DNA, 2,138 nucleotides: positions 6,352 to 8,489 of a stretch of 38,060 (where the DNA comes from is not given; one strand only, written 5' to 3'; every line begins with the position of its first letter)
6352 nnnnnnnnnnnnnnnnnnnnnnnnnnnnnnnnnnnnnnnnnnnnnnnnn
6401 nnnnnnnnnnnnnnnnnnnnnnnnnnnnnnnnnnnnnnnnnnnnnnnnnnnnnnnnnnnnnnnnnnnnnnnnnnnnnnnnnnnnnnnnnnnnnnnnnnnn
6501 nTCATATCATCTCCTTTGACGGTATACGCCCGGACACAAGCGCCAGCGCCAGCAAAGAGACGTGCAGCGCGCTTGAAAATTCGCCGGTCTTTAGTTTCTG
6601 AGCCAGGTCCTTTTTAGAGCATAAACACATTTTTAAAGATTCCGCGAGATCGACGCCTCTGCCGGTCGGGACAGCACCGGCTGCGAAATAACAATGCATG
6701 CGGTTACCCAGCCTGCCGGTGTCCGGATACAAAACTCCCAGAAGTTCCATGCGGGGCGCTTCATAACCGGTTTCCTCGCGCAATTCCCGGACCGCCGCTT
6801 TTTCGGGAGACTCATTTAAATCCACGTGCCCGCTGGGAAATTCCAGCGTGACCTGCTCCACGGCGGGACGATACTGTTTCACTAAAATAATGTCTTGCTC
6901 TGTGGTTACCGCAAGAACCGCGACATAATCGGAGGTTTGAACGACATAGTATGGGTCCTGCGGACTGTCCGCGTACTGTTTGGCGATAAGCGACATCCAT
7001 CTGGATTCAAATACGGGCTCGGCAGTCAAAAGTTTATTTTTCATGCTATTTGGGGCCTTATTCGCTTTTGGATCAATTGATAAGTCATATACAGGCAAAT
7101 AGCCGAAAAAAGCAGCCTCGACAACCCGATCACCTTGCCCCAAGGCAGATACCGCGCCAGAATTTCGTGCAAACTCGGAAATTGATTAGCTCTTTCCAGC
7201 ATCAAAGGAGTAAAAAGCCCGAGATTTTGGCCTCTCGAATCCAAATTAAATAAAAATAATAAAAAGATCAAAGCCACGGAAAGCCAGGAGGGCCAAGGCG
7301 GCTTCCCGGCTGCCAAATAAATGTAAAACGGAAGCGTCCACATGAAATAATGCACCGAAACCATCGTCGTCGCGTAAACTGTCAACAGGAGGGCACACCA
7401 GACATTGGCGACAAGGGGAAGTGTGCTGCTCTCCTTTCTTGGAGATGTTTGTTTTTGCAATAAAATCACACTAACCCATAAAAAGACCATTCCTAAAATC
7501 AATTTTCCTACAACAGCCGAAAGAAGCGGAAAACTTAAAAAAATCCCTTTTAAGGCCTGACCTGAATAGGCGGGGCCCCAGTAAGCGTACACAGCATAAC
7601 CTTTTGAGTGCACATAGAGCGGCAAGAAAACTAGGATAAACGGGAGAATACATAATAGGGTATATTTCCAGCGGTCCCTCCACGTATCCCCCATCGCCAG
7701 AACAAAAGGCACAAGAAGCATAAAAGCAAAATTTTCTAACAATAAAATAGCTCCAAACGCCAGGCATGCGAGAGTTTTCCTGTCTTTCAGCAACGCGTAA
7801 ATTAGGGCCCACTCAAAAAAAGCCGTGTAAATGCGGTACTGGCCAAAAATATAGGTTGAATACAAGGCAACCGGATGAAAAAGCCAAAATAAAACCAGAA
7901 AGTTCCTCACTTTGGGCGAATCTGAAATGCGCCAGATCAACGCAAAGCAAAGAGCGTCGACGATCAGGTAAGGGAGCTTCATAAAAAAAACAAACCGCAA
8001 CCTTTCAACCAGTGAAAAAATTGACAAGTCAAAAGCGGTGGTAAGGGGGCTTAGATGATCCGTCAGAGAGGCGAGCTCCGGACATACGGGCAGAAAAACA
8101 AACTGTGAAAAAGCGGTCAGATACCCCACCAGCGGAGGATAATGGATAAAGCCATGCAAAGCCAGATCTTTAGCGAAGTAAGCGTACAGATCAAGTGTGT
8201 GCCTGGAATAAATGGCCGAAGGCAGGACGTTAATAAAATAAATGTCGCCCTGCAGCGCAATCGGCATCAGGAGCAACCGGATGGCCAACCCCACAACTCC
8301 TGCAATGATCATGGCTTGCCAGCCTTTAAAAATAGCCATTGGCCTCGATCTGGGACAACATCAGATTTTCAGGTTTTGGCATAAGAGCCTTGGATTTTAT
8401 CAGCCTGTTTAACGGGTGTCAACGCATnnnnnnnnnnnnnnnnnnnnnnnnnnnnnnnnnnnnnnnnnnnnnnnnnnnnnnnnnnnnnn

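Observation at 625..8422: Arn-like lipid-carrier decoration module with acyltransferase, C-methyltransferase and Nudix add-ons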

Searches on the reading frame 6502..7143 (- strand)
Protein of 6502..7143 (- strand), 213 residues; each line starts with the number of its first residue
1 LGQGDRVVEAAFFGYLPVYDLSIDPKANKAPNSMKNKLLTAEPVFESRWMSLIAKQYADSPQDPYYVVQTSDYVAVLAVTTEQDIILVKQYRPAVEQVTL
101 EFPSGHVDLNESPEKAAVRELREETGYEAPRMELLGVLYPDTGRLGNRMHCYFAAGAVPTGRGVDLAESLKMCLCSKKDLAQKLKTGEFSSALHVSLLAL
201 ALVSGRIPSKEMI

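Call 4: search_protein_families(library=pfam, proteins=[window:6502-7143:-], max_evalue=0.01)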
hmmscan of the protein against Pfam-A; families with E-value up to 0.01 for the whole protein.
window:6502-7143:- (213 aa): 1 family
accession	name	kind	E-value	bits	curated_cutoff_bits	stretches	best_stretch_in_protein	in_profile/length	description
PF00293.34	NUDIX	-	3.7e-16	59.8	21.1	1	74-180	6-118/134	NUDIX domain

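Call 5: search_protein_families(library=ncbifam, proteins=[window:6502-7143:-], max_evalue=0.01)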
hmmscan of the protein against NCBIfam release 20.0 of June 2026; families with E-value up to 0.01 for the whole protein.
window:6502-7143:- (213 aa): 18 families
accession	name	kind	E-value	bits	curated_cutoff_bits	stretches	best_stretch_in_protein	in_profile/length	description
NF008736.0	PRK11762.1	equivalog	4.6e-18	65.4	169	1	53-201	27-177/186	ADP compounds hydrolase NudE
TIGR00052.1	TIGR00052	subfamily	5.7e-12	45.6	79.55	1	67-199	40-184/188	nudix-type nucleoside diphosphatase, YffH/AdpP family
NF008044.0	PRK10776.1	equivalog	1.5e-08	34.6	148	1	75-138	7-71/130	8-oxo-dGTP diphosphatase MutT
TIGR00586.1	mutt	equivalog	6.5e-08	32.6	97.9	1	74-135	7-69/129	8-oxo-dGTP diphosphatase MutT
TIGR02705.1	nudix_YtkD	equivalog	3.2e-07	30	154.4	1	76-136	27-83/156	RNA deprotection pyrophosphohydrolase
NF006530.0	PRK08999.1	equivalog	2.2e-06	27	245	1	75-133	9-68/315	Nudix family hydrolase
NF007834.0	PRK10546.1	equivalog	4.8e-06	26.4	156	1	76-130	7-62/135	pyrimidine (deoxy)nucleoside triphosphate diphosphatase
NF041652.1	Nud_hyd_Dein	equivalog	7.2e-06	26.3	200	1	75-137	17-82/152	Nudix hydrolase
NF003786.0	PRK05379.1-2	equivalog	2.9e-05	23.5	397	1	46-137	198-282/354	bifunctional nicotinamide-nucleotide adenylyltransferase/Nudix hydroxylase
NF003788.0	PRK05379.1-5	equivalog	3.6e-05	23.2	354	1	41-169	188-320/351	bifunctional nicotinamide-nucleotide adenylyltransferase/Nudix hydroxylase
NF001938.0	PRK00714.1-5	equivalog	8.2e-05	22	116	1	97-129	44-76/172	RNA pyrophosphohydrolase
NF003787.0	PRK05379.1-4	equivalog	8.2e-05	21.7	449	1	72-136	207-271/346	bifunctional nicotinamide-nucleotide adenylyltransferase/Nudix hydroxylase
NF001935.0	PRK00714.1-2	equivalog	0.00012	21.6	259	1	95-136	28-69/183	RNA pyrophosphohydrolase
NF001937.0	PRK00714.1-4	equivalog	0.00014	21.6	139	1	95-136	28-69/161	RNA pyrophosphohydrolase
NF001934.0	PRK00714.1-1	equivalog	0.00023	20.7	241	1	76-135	13-68/176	RNA pyrophosphohydrolase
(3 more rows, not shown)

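Call 15: search_solved_structures(query=window:6502-7038:-, max_evalue=0.001)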
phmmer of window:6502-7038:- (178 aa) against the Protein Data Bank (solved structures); distinct sequences matched with E-value up to 0.001: 38.
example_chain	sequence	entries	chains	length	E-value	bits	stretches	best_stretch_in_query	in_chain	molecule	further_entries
8zr8_A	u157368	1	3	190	1.1e-15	61.1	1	6-133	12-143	Methanol dehydrogenase activator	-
8wv3_A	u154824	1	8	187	1.4e-15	60.7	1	6-133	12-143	ADP-ribose pyrophosphatase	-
9jax_E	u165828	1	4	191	1.5e-15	60.6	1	6-133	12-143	ADP-ribose pyrophosphatase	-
5c7q_A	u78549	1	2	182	4e-14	55.9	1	2-156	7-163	NudF protein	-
5c7t_A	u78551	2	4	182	1e-13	54.6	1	2-156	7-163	NudF protein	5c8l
3ac9_A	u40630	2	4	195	5.2e-12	49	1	33-111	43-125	ADP-sugar pyrophosphatase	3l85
3aca_A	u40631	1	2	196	5.3e-12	49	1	33-111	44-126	ADP-sugar pyrophosphatase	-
5qj4_A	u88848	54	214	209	6.3e-12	48.8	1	33-109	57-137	ADP-sugar pyrophosphatase | NUDT5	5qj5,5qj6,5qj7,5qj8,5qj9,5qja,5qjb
3bm4_A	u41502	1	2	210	6.3e-12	48.8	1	33-111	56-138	ADP-sugar pyrophosphatase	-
2dsc_A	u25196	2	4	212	6.5e-12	48.7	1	33-111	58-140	ADP-sugar pyrophosphatase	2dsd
5nqr_A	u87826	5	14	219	7e-12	48.6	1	33-111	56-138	ADP-sugar pyrophosphatase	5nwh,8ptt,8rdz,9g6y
2dsb_A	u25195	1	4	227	7.8e-12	48.5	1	33-111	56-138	ADP-sugar pyrophosphatase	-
9q0n_E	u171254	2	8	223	9.2e-12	48.2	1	33-111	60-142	ADP-sugar pyrophosphatase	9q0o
9q0m_E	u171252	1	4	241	1.1e-11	48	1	33-111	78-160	ADP-sugar pyrophosphatase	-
2yvm_A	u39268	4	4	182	4.6e-11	46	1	41-158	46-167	MutT/nudix family protein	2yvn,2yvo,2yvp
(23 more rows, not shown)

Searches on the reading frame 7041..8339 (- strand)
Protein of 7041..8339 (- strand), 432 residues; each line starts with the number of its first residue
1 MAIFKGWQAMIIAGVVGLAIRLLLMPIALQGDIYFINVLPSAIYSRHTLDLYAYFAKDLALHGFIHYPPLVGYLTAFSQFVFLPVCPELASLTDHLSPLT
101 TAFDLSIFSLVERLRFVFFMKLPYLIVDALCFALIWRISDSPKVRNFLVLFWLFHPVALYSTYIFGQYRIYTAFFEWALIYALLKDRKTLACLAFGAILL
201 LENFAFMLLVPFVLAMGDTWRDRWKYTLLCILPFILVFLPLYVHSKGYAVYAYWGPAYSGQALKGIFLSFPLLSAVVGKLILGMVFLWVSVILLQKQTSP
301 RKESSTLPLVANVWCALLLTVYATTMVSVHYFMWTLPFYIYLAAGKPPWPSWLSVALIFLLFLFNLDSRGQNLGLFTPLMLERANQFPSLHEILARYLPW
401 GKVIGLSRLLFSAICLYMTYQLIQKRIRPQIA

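Call 4: search_protein_families(library=pfam, proteins=[window:7041-8339:-], max_evalue=0.01)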
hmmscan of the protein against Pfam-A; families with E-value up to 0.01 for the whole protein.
window:7041-8339:- (432 aa): 0 families

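Call 5: search_protein_families(library=ncbifam, proteins=[window:7041-8339:-], max_evalue=0.01)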
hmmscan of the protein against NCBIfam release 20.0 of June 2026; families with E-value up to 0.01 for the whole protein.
window:7041-8339:- (432 aa): 0 families

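Call 17: find_homologous_proteins(query=window:7041-8339:-)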
Query window:7041-8339:- (432 aa): 15 proteins with E <= 0.001 among 8000 candidates.
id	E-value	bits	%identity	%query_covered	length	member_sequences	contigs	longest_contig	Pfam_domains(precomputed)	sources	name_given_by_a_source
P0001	8.0e-271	917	100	96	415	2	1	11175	-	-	-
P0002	2.5e-101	358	45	96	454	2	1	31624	-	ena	-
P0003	2.8e-100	355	45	97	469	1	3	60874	-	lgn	-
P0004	4.7e-83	298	42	95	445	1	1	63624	-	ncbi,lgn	-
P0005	4.1e-81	292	47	75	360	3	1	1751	-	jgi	-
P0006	6.3e-79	285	39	96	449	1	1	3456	-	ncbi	-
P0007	5.1e-74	268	39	95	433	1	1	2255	-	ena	-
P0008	1.4e-14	72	28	70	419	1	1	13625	PF09594.17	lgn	-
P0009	2.3e-12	65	28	96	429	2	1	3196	PF05007.20,PF09594.17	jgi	jgi:hypothetical protein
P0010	3.7e-12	64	26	99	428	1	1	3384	-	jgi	-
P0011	3.0e-10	58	28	64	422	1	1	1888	-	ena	-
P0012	1.1e-7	50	25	95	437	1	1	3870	-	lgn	-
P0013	3.0e-7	48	28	32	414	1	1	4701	PF05007.20,PF09594.17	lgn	-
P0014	6.9e-7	47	25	56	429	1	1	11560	-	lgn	-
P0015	4.3e-6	44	25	52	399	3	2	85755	-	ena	-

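Call 19: find_encoding_contigs(protein=P0004, flank=10000, max_places=2)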
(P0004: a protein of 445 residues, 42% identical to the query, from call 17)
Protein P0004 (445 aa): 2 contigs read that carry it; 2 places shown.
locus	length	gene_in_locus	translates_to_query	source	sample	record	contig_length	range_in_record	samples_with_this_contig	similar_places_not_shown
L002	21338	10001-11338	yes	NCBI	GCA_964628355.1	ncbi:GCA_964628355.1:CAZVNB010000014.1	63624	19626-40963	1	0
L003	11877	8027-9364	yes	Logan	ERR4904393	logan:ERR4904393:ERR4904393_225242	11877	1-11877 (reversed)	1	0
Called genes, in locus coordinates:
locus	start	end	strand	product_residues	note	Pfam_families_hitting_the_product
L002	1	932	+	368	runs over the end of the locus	PF04055:Radical_SAM, PF19288:CofH_C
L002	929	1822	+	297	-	PF02621:VitK2_biosynth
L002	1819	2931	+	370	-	PF04055:Radical_SAM, PF19288:CofH_C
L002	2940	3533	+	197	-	PF25084:LbH_EIF2B (weak), PF00132:Hexapep, PF25087:GMPPB_C, PF14602:Hexapep_2 (weak)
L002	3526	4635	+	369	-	PF01041:DegT_DnrJ_EryC1, PF01212:Beta_elim_lyase (faint)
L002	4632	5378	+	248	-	PF00535:Glycos_transf_2, PF13641:Glyco_tranf_2_3 (weak)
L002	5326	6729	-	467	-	PF26314:MptA_B_family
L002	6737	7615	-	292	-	PF01073:3Beta_HSD, PF01370:Epimerase, PF02719:Polysacc_synt_2, PF04321:RmlD_sub_bind, PF05368:NmrA, PF13460:NAD_binding_10, PF16363:GDP_Man_Dehyd, PF07993:NAD_binding_4 (weak)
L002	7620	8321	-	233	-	PF00535:Glycos_transf_2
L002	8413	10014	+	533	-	PF13231:PMT_2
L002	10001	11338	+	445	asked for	-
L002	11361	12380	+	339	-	PF01408:GFO_IDH_MocA, PF02894:GFO_IDH_MocA_C, PF22725:GFO_IDH_MocA_C3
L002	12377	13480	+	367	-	PF02350:Epimerase_2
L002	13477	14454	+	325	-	PF01073:3Beta_HSD, PF01370:Epimerase, PF02719:Polysacc_synt_2 (weak), PF04321:RmlD_sub_bind, PF07993:NAD_binding_4 (faint), PF16363:GDP_Man_Dehyd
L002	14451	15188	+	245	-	PF00535:Glycos_transf_2, PF13641:Glyco_tranf_2_3 (weak)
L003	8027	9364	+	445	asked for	-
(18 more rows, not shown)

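Call 20: find_encoding_contigs(protein=P0003, flank=10000, max_places=2)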
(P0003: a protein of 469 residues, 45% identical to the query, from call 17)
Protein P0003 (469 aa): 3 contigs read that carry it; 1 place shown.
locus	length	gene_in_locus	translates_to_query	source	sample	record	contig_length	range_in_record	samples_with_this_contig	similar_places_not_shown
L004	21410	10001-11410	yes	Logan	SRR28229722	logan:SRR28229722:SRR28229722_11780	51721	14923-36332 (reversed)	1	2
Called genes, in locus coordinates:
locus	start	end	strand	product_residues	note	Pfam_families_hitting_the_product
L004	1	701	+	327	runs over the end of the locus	PF00106:adh_short (weak), PF04321:RmlD_sub_bind, PF05368:NmrA, PF01073:3Beta_HSD, PF01370:Epimerase, PF02719:Polysacc_synt_2, PF13460:NAD_binding_10, PF16363:GDP_Man_Dehyd, +2 more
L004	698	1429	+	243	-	PF02348:CTP_transf_3, PF12804:NTP_transf_3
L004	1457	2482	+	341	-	-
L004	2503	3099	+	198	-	PF13489:Methyltransf_23 (weak), PF13847:Methyltransf_31 (weak), PF08241:Methyltransf_11 (weak), PF08242:Methyltransf_12 (weak), PF13649:Methyltransf_25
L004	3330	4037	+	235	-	PF08889:WbqC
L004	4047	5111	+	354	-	PF03102:NeuB, PF08666:SAF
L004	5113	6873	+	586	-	-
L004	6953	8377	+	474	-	PF02310:B12-binding, PF04055:Radical_SAM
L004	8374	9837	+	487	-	PF01943:Polysacc_synt (weak)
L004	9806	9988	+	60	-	-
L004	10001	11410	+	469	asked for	-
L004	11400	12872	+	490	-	PF03062:MBOAT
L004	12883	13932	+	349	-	PF16822:ALGX (weak)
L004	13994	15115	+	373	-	PF02350:Epimerase_2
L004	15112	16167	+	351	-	PF13439:Glyco_transf_4, PF13579:Glyco_trans_4_4 (faint), PF00534:Glycos_transf_1, PF13692:Glyco_trans_1_4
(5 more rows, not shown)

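Call 21: find_encoding_contigs(protein=P0002, flank=10000, max_places=2)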
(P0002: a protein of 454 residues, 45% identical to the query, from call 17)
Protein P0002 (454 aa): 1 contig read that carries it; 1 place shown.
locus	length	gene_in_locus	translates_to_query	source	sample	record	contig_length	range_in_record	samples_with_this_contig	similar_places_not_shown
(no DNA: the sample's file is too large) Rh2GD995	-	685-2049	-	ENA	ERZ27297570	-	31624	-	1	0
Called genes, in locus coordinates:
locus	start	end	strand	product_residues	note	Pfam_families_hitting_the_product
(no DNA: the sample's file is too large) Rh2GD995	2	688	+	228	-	?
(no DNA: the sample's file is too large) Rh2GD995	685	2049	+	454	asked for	-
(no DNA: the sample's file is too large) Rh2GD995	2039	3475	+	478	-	PF03062:MBOAT, PF13813:MBOAT_2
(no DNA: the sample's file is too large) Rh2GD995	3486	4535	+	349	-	-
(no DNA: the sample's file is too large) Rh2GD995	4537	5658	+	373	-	PF02350:Epimerase_2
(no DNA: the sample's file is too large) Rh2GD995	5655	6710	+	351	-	PF13439:Glyco_transf_4 (weak), PF00534:Glycos_transf_1, PF13692:Glyco_trans_1_4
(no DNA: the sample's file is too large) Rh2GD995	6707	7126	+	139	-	PF00535:Glycos_transf_2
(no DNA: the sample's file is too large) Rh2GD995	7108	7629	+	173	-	-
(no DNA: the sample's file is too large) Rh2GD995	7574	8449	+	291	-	PF01209:Ubie_methyltran, PF13489:Methyltransf_23, PF03848:TehB (weak), PF13847:Methyltransf_31, PF08241:Methyltransf_11, PF08242:Methyltransf_12, PF13649:Methyltransf_25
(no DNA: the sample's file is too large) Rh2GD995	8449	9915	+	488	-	PF13231:PMT_2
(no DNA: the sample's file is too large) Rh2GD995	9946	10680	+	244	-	PF00535:Glycos_transf_2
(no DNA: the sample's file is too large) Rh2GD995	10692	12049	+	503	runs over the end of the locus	PF02310:B12-binding, PF04055:Radical_SAM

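Call 39: predict_structure(alignment_id=A1)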
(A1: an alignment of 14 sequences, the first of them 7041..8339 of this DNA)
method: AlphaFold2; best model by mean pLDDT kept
length: 432 residues; sequences in the alignment: 14
mean_pLDDT: 80.5   pTM: 0.86
mean pLDDT of the five models: 80.5, 80.1, 79.4, 78.8, 78.4
residues with pLDDT >= 90: 165; 70-90: 156; 50-70: 95; < 50: 16
segments of 3 or more residues with pLDDT < 50: 1-4, 99-102, 370-376
pLDDT, mean of each block of 10 residues (from residue 1): 62 90 76 63 67 65 61 75 72 58 64 79 90 91 91 91 81 96 95 95 90 94 96 88 76 64 60 79 95 81 79 96 81 92 90 92 70 50 68 83 87 95 94 86
secondary structure, 60 per line:
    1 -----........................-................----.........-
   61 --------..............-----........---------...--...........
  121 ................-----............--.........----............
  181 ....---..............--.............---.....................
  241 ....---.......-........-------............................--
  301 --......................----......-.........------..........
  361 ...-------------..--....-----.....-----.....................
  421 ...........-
elements in order: H6-27 H31-46 H51-59 H69-82 H88-95 H110-136 H142-153 H156-164 H169-184 H188-201 H204-216 H220-244 H248-254 H256-263 H271-298 H303-324 H329-334 H336-344 H351-363 H381-384 H390-394 H400-431

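Call 42: fold_search(model_id=the predicted structure, library=pdb)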
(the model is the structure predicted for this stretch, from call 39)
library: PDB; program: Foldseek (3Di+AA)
matches with E <= 10: 85; with E <= 0.001: 2
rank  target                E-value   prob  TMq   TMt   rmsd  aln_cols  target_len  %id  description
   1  8imx_U                4.8e-04  1.00  0.52  0.54   8.1       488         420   13  Cryo-EM structure of GPI-T with a chimeric GPI-anchored protein (released 2023-08-16)
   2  7w72_U                9.9e-04  1.00  0.51  0.53   8.0       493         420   11  Structure of a human glycosylphosphatidylinositol (GPI) transamidase (released 2022-02-16)
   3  9wno_A                1.8e-03  1.00  0.57  0.59   7.3       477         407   14  Cryo-EM structure of Candida glabrata GPI mannosyltransferase I bound to Dol-P-Man (released 2025-12-03)
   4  7wld_U                1.8e-03  1.00  0.53  0.54   7.8       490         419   12  Cryo-EM structure of the human glycosylphosphatidylinositol transamidase complex at 2.53 Angstrom resolution (released 2022-04-27)
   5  9ub7_B                4.3e-03  1.00  0.52  0.57   7.7       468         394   13  Structure of glycosylphosphatidylinositol transamidase,state 1 (released 2026-04-08)
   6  6snh_X                6.5e-03  1.00  0.63  0.58   8.0       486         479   15  Cryo-EM structure of yeast ALG6 in complex with 6AG9 Fab and Dol25-P-Glc (released 2020-03-11)
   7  9s6s_A                9.5e-02  0.99  0.35  0.29  13.8       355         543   12  Ternary cryo-EM structure of human ALG9 with Dol25-PP-GlcNAc2Man6, Dol25-P-Man and Fab (released 2026-03-18)
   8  9s6u_A                1.6e-01  0.98  0.37  0.30  14.8       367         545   11  Ternary cryo-EM structure of human ALG9 with Dol25-PP-GlcNAc2Man8, Dol25-P-Man and Fab (released 2026-03-18)
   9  8b6l_I                3.7e-01  0.89  0.42  0.28  19.3       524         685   10  Subtomogram average of the human Sec61-TRAP-OSTA-translocon (released 2022-12-07)
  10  8pn9_A                3.7e-01  0.80  0.38  0.27  18.5       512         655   11  Structure of human oligosaccharyltransferase OST-A complex bound to NGI-1 (released 2024-05-08)
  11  6ezn_F                6.0e-01  0.77  0.39  0.28  15.3       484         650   11  Cryo-EM structure of the yeast oligosaccharyltransferase (OST) complex (released 2018-01-17)
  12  8age_A                6.0e-01  0.75  0.39  0.28  15.2       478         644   12  Structure of yeast oligosaccharylransferase complex with acceptor peptide bound (released 2022-12-07)
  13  6s7o_A                7.0e-01  0.60  0.38  0.27  14.7       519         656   12  Cryo-EM structure of human oligosaccharyltransferase complex OST-A (released 2019-12-18)
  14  6s7t_A                7.9e-01  0.72  0.42  0.28  14.8       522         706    9  Cryo-EM structure of human oligosaccharyltransferase complex OST-B (released 2019-12-18)
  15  7bvf_B                1.5e+00  0.25  0.26  0.13  15.3       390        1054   13  Cryo-EM structure of Mycobacterium tuberculosis arabinosyltransferase EmbA-EmbB-AcpM2 in complex with ethambutol (released 2020-04-29)
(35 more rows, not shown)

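Call 83: search_protein_representatives(alignment_id=A1)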
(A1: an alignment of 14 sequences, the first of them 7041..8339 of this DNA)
Query: 14 sequences, 433 profile positions. Proteins with E-value up to 0.001 (for the whole library): 5088; up to 1e-10: 1540; up to 1e-30: 534. The best 150 are listed.
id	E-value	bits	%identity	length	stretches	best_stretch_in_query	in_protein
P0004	3.0e-156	537.2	-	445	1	6-432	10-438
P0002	5.6e-156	536.3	-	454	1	6-432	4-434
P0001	6.8e-151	519.5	-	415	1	19-432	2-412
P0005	4.2e-122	424.7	-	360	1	95-432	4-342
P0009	4.3e-116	404.9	-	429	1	12-431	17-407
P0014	9.1e-114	397.2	-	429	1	1-431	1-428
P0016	5.8e-112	391.2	-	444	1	3-426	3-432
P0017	8.9e-112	390.6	-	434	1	7-431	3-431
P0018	1.2e-109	383.6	-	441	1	11-430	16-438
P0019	5.3e-106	371.6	-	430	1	14-432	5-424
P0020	1.3e-105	370.3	-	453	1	8-432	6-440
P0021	3.2e-104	365.8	-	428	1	10-425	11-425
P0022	1.1e-103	363.9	-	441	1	5-431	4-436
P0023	2.7e-103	362.7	-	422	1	16-432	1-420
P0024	3.1e-103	362.5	-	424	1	25-428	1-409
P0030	2.9e-93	329.7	-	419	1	25-429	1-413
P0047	7.1e-77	275.6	-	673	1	15-429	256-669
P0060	1.3e-72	261.6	-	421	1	13-429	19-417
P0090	1.6e-65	238.2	-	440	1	11-425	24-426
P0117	2.2e-61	224.6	-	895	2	66-421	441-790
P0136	2.3e-58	214.7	-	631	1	10-426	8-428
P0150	2.0e-56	208.3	-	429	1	6-426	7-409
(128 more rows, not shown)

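Call 84: search_protein_families(library=pfam, proteins=[P0009, P0016, P0020, P0030, P0047, P0060, P0090, P0117, P0136, P0150], max_evalue=0.01)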
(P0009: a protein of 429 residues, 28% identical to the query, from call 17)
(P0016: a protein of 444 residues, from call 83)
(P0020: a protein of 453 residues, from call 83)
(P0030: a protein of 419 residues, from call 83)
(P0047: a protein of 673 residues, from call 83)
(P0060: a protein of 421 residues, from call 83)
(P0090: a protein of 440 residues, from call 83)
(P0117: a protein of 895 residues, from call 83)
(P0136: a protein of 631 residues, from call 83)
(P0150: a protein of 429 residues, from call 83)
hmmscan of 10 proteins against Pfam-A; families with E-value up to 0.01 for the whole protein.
P0009 (429 aa): 3 families
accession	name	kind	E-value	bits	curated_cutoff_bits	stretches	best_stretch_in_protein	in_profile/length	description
PF09594.16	GT87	-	1.4e-07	31.9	25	1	119-249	29-161/237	Glycosyltransferase family 87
PF05007.19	Mannosyl_trans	-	8.3e-07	29.6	23.4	1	157-227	5-75/259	Mannosyltransferase (PIG-M)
PF06728.19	PIG-U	-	0.00032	20.3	24.5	1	114-235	83-226/378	GPI transamidase subunit PIG-U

P0016 (444 aa): 0 families

P0020 (453 aa): 0 families

P0030 (419 aa): 1 family
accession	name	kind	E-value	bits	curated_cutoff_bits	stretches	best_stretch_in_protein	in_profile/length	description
PF19140.5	DUF5823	-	0.0055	17.2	25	0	263-330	100-167/178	Family of unknown function (DUF5823)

P0047 (673 aa): 3 families
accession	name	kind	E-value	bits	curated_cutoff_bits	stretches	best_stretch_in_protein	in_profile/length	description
PF00535.33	Glycos_transf_2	-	5.8e-19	69.1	23.3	1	5-172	3-164/168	Glycosyl transferase family 2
PF09594.16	GT87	-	9.6e-07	29.2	25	1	381-495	36-147/237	Glycosyltransferase family 87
PF10111.15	Glyco_tranf_2_2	-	0.0082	16.1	27.3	0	5-82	3-81/276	Glycosyltransferase like family 2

P0060 (421 aa): 0 families

P0090 (440 aa): 0 families

P0117 (895 aa): 1 family
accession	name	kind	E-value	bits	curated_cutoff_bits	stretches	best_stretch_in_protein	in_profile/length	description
PF09594.16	GT87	-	9.7e-08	32.5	25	1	503-616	37-147/237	Glycosyltransferase family 87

P0136 (631 aa): 1 family
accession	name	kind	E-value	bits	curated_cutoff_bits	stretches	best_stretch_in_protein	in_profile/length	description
PF09594.16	GT87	-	1.6e-08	35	25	1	137-324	27-234/237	Glycosyltransferase family 87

P0150 (429 aa): 1 family
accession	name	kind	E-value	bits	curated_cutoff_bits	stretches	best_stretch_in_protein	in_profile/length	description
PF09594.16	GT87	-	3.6e-05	24.1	25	1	126-265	38-175/237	Glycosyltransferase family 87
